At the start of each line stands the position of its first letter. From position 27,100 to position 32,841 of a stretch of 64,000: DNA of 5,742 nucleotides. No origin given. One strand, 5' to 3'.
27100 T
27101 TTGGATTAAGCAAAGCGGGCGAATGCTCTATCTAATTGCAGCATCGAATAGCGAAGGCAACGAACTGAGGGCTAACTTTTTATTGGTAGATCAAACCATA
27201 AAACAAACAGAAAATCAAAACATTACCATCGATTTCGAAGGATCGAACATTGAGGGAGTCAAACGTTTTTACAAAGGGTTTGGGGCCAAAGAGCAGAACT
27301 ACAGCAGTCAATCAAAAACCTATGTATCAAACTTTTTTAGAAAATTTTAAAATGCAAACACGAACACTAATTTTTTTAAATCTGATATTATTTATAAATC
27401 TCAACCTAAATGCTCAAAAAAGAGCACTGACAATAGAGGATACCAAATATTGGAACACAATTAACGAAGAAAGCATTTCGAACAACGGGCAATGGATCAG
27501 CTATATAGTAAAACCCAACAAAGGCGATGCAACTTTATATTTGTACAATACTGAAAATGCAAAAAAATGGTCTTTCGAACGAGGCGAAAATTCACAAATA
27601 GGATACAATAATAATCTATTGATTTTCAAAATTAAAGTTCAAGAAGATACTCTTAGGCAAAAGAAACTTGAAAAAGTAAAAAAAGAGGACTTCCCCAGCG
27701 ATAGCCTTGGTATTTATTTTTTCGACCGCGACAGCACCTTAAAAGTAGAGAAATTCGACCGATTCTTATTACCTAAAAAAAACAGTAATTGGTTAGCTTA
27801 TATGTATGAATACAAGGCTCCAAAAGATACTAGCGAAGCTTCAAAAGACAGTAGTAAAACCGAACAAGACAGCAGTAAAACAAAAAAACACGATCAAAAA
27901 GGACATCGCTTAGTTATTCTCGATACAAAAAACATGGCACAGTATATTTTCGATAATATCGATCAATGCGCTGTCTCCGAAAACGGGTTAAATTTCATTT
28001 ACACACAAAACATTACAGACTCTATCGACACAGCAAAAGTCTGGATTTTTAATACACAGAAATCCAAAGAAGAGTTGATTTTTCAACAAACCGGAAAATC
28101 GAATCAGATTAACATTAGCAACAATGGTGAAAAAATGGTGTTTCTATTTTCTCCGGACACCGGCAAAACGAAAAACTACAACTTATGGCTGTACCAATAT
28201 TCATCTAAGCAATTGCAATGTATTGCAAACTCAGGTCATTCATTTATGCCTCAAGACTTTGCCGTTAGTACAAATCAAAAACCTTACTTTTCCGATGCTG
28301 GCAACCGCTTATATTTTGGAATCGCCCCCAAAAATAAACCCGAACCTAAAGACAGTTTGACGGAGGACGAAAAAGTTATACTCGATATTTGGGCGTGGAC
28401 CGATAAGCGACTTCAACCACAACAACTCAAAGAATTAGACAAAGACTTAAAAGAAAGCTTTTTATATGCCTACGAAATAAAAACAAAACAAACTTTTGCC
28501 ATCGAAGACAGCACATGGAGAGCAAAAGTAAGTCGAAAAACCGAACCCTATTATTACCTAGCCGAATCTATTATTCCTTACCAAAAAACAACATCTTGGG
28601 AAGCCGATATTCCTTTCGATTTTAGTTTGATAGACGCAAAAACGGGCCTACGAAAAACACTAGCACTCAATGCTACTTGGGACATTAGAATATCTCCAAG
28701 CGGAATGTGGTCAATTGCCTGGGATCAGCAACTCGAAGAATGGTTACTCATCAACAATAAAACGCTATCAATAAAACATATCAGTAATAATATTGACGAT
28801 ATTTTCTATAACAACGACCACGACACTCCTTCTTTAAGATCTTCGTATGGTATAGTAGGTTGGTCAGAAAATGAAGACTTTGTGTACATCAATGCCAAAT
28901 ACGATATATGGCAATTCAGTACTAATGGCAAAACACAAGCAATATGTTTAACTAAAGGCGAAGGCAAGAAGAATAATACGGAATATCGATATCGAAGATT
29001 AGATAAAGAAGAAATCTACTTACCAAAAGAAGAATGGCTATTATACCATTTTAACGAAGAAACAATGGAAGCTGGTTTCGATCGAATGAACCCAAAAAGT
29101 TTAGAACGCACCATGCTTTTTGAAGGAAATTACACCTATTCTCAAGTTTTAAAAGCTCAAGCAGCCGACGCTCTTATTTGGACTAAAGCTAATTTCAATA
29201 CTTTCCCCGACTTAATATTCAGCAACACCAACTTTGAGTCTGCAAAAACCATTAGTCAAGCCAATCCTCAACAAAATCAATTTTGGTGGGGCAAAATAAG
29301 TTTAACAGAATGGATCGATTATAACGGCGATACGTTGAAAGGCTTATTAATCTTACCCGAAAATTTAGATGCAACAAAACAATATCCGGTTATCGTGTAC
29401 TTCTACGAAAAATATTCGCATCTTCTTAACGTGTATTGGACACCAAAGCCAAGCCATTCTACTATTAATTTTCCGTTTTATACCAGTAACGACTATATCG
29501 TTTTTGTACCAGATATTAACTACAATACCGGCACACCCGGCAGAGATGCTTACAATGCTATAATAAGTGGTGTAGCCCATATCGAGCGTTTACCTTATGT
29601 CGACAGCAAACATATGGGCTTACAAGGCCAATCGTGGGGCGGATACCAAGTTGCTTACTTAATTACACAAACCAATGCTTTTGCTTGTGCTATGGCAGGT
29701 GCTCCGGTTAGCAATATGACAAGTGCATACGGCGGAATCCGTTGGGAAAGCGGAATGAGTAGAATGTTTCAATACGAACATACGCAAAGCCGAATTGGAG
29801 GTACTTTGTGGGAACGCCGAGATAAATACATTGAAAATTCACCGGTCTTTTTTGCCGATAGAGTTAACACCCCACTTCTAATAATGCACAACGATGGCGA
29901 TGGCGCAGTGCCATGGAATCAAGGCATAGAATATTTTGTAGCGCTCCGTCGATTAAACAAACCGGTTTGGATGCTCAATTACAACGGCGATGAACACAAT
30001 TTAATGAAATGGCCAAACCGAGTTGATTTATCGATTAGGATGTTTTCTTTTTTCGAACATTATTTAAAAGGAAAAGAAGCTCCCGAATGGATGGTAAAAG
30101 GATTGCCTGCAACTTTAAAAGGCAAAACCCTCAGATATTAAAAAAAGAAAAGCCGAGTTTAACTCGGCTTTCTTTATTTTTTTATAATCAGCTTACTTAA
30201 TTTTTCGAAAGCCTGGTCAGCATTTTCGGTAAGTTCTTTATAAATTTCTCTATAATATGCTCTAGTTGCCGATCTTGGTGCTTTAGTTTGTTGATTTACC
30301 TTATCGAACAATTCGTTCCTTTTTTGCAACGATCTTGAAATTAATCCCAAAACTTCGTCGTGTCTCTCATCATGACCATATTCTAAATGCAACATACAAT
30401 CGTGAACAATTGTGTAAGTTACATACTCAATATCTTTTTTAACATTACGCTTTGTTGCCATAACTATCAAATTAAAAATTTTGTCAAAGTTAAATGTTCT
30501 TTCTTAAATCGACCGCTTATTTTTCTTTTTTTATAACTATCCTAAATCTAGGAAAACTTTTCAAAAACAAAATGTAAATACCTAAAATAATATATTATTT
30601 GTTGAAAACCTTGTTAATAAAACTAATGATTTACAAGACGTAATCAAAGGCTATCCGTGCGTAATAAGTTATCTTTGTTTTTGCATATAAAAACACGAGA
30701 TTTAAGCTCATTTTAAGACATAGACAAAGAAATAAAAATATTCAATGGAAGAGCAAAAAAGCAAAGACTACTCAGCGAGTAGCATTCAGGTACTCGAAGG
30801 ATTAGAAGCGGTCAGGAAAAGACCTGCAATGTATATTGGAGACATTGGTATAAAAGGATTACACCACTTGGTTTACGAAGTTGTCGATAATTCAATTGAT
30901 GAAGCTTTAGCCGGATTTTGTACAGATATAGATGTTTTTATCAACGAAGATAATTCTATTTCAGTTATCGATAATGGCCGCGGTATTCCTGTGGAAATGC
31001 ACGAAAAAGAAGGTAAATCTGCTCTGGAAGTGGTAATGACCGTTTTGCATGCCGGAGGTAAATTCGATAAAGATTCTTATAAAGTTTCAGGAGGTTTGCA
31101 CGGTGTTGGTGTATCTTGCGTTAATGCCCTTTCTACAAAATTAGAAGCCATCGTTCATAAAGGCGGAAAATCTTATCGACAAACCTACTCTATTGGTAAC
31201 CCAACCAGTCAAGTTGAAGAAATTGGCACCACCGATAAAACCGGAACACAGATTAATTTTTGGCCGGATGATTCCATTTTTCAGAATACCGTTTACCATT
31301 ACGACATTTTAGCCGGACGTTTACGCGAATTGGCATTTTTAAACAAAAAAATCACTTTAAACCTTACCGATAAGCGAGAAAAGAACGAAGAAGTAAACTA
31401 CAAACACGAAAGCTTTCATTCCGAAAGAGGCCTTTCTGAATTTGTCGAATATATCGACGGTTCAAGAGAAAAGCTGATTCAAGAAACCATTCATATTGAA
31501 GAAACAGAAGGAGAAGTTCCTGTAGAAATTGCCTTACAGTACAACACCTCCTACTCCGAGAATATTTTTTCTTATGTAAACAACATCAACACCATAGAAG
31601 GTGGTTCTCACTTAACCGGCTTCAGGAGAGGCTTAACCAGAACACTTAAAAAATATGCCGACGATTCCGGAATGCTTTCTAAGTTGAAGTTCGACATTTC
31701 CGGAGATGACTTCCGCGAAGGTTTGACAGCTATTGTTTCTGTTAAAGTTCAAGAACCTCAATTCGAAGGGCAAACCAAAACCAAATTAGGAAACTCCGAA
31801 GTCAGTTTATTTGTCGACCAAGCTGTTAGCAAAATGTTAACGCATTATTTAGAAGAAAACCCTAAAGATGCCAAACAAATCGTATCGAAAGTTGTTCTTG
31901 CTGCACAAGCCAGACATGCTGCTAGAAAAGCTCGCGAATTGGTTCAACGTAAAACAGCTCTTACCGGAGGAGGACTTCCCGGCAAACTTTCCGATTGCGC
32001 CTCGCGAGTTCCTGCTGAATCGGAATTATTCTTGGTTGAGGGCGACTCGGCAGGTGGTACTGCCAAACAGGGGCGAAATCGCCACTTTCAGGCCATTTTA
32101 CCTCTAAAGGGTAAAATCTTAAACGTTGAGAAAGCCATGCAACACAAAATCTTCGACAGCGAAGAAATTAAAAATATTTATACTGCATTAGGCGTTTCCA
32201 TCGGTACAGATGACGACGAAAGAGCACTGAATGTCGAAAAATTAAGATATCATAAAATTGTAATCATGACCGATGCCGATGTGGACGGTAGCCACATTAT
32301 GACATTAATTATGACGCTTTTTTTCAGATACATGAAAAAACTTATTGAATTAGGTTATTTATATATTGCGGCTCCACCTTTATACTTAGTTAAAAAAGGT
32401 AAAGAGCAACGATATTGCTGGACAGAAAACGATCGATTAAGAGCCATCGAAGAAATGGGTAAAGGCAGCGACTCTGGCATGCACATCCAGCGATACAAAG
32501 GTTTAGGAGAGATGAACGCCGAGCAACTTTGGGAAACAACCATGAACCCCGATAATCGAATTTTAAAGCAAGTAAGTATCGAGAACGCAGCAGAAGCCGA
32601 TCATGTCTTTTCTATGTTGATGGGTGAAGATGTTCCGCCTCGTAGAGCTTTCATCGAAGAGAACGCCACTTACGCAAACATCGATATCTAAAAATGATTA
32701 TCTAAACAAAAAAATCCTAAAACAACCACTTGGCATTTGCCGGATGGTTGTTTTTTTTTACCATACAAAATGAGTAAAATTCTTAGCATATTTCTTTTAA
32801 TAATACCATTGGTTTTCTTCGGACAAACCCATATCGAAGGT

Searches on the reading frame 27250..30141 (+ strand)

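Call 59: search_protein_families(library=pfam, proteins=[window:27250-30141:+], max_evalue=0.00001)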
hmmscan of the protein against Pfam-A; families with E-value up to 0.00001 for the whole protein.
window:27250-30141:+ (963 aa): 1 family
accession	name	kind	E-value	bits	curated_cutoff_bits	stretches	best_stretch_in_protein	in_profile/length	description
PF00326.27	Peptidase_S9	-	9.3e-24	84.5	22.6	1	763-941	40-212/213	Prolyl oligopeptidase family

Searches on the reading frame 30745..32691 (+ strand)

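Call 59: search_protein_families(library=pfam, proteins=[window:30745-32691:+], max_evalue=0.00001)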
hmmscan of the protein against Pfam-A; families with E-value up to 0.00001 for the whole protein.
window:30745-32691:+ (648 aa): 4 families
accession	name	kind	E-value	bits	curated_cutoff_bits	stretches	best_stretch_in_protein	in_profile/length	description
PF00204.31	DNA_gyraseB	-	8.4e-61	204.9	27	1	229-398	1-172/173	DNA gyrase B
PF00986.26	DNA_gyraseB_C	-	4.7e-31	107.2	29.8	1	578-638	3-63/63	DNA gyrase B subunit, carboxyl terminus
PF01751.28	Toprim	-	3.2e-18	66.1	23.1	1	427-532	1-86/96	Toprim domain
PF02518.31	HATPase_c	-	4.6e-16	59.7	26.4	1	37-174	4-107/111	Histidine kinase-, DNA gyrase B-, and HSP90-like ATPase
